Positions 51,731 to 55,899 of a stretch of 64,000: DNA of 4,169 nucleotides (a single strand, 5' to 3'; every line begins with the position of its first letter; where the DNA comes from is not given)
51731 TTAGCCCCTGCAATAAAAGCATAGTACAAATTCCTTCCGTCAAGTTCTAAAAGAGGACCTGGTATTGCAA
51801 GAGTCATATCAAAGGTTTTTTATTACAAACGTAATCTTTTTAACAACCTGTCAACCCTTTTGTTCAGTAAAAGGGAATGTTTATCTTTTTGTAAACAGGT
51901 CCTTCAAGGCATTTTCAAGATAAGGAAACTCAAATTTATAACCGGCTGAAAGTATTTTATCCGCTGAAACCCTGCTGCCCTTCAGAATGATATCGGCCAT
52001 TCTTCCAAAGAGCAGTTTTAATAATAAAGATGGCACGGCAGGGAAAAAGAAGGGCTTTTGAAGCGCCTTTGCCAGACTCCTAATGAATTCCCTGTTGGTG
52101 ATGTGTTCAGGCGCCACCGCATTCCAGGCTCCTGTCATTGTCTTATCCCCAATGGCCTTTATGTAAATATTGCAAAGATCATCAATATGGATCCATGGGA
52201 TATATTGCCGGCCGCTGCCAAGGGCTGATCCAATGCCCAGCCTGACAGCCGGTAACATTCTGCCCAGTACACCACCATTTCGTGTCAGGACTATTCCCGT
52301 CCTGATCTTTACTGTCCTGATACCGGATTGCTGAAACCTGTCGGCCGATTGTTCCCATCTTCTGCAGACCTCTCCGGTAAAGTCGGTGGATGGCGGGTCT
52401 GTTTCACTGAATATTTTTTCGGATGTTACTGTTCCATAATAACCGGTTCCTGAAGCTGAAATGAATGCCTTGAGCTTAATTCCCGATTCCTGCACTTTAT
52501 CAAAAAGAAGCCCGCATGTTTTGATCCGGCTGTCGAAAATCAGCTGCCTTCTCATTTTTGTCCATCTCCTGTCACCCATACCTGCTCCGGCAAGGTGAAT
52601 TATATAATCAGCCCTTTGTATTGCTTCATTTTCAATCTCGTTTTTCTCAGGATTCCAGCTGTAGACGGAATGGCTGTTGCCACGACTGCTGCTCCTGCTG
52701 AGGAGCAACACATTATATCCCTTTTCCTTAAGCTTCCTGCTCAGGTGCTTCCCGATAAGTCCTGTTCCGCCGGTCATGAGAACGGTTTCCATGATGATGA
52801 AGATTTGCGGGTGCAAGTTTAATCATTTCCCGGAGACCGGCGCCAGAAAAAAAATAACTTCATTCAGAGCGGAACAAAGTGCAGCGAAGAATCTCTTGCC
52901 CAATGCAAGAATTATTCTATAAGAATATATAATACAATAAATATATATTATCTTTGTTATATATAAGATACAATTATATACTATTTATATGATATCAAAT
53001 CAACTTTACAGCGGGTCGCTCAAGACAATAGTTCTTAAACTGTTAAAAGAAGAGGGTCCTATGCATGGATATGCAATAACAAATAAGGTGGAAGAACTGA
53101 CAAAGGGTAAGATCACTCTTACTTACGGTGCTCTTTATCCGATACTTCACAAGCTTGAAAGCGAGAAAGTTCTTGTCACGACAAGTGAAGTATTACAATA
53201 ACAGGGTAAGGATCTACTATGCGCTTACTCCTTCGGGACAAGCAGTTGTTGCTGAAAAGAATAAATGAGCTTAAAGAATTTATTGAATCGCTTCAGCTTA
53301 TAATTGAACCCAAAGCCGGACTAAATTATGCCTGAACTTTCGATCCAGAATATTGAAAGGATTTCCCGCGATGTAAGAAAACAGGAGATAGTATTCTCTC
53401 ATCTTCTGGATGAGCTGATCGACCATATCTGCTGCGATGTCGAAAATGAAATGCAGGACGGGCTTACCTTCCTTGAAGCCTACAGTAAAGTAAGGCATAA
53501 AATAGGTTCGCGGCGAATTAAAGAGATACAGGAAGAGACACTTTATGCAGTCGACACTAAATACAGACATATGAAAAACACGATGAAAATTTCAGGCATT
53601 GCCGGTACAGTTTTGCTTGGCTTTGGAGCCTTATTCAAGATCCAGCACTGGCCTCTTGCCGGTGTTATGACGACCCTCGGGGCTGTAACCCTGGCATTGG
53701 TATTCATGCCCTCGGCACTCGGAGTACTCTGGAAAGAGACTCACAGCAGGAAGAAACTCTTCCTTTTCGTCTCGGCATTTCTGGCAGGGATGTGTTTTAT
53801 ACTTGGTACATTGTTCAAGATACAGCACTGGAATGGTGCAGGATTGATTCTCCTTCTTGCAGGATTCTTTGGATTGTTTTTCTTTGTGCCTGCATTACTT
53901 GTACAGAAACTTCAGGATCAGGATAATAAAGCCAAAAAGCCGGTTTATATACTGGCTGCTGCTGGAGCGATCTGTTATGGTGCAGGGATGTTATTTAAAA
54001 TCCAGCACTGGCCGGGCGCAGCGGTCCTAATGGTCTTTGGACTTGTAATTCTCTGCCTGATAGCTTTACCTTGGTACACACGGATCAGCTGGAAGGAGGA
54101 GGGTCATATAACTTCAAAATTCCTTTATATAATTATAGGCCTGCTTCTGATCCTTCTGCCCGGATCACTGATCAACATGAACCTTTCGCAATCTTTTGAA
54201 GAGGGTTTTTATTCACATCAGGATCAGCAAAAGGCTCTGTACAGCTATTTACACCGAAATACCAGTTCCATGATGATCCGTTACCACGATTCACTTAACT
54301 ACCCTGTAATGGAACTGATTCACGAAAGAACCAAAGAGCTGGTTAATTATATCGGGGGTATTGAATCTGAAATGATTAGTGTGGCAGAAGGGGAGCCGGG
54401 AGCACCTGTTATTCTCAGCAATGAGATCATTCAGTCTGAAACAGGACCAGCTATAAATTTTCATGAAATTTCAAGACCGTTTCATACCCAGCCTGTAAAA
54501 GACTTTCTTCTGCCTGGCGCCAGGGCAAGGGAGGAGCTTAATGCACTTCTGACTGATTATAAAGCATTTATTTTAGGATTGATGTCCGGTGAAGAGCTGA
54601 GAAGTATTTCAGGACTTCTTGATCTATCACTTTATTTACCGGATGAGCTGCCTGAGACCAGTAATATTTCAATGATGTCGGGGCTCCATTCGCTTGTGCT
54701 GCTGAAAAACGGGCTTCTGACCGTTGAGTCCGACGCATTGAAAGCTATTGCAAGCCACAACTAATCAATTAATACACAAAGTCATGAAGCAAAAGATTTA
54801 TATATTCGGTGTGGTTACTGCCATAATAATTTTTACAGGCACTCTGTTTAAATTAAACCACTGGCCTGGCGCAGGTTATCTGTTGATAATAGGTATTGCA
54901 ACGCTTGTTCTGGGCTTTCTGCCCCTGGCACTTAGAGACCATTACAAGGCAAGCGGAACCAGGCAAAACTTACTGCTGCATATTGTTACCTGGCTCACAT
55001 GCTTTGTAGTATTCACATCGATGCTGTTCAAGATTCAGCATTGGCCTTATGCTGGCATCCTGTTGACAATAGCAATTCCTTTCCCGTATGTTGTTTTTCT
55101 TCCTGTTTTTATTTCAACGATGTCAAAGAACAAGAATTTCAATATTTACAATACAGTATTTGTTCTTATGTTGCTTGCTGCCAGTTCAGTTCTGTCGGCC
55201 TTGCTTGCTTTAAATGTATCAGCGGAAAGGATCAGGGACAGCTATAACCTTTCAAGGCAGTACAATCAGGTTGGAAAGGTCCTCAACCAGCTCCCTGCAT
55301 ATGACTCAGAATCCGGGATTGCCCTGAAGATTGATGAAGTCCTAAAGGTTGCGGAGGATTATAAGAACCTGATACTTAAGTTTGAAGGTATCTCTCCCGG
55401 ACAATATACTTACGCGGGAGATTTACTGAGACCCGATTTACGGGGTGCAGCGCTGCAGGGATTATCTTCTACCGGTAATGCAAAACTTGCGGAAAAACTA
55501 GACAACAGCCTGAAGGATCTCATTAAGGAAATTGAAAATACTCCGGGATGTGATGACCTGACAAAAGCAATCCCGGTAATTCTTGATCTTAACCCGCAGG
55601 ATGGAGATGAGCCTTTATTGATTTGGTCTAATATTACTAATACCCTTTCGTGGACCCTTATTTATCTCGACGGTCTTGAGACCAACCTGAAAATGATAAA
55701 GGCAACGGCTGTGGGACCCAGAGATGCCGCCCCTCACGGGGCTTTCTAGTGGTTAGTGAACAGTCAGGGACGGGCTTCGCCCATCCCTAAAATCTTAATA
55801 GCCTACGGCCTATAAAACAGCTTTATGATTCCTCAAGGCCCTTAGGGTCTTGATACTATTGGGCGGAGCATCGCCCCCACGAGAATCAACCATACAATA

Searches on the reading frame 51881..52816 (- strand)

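Call 47: search_protein_families(library=pfam, proteins=[window:51881-52816:-], max_evalue=0.00001)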
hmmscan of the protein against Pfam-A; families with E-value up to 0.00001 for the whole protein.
window:51881-52816:- (311 aa): 3 families
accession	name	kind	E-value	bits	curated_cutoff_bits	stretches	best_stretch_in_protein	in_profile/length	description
PF01370.27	Epimerase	-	5.6e-19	68.9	20.9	1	12-224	1-227/240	NAD dependent epimerase/dehydratase family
PF08338.16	DUF1731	-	4.3e-16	58.8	27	1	261-307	1-47/47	Domain of unknown function (DUF1731)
PF16363.11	GDP_Man_Dehyd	-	1.6e-08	34.8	27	1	13-141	1-146/332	GDP-mannose 4,6 dehydratase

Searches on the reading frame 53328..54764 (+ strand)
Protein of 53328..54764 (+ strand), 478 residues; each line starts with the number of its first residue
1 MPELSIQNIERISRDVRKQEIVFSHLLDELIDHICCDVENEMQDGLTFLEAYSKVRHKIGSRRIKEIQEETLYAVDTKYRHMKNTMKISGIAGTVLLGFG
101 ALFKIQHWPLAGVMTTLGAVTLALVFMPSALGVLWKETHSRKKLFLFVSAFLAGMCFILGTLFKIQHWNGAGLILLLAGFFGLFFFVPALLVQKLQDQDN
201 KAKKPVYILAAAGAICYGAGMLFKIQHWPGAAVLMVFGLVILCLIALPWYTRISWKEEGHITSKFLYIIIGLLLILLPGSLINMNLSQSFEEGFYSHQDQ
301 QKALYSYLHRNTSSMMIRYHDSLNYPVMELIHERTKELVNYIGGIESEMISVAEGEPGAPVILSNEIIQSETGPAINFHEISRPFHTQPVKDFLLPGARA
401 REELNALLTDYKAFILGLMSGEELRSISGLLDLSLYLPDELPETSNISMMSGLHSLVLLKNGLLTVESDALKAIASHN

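Call 47: search_protein_families(library=pfam, proteins=[window:53328-54764:+], max_evalue=0.00001)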
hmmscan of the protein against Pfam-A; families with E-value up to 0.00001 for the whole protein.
window:53328-54764:+ (478 aa): 1 family
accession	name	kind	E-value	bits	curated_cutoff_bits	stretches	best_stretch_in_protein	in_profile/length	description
PF22827.1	GldL_N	-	5.5e-17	62.1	24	1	99-131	11-43/62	GldL N-terminal domain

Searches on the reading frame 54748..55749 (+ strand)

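Call 47: search_protein_families(library=pfam, proteins=[window:54748-55749:+], max_evalue=0.00001)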
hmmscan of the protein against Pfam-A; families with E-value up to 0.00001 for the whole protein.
window:54748-55749:+ (333 aa): 1 family
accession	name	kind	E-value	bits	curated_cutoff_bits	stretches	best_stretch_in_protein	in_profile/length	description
PF22827.1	GldL_N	-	5e-12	46.3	24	1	21-64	3-45/62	GldL N-terminal domain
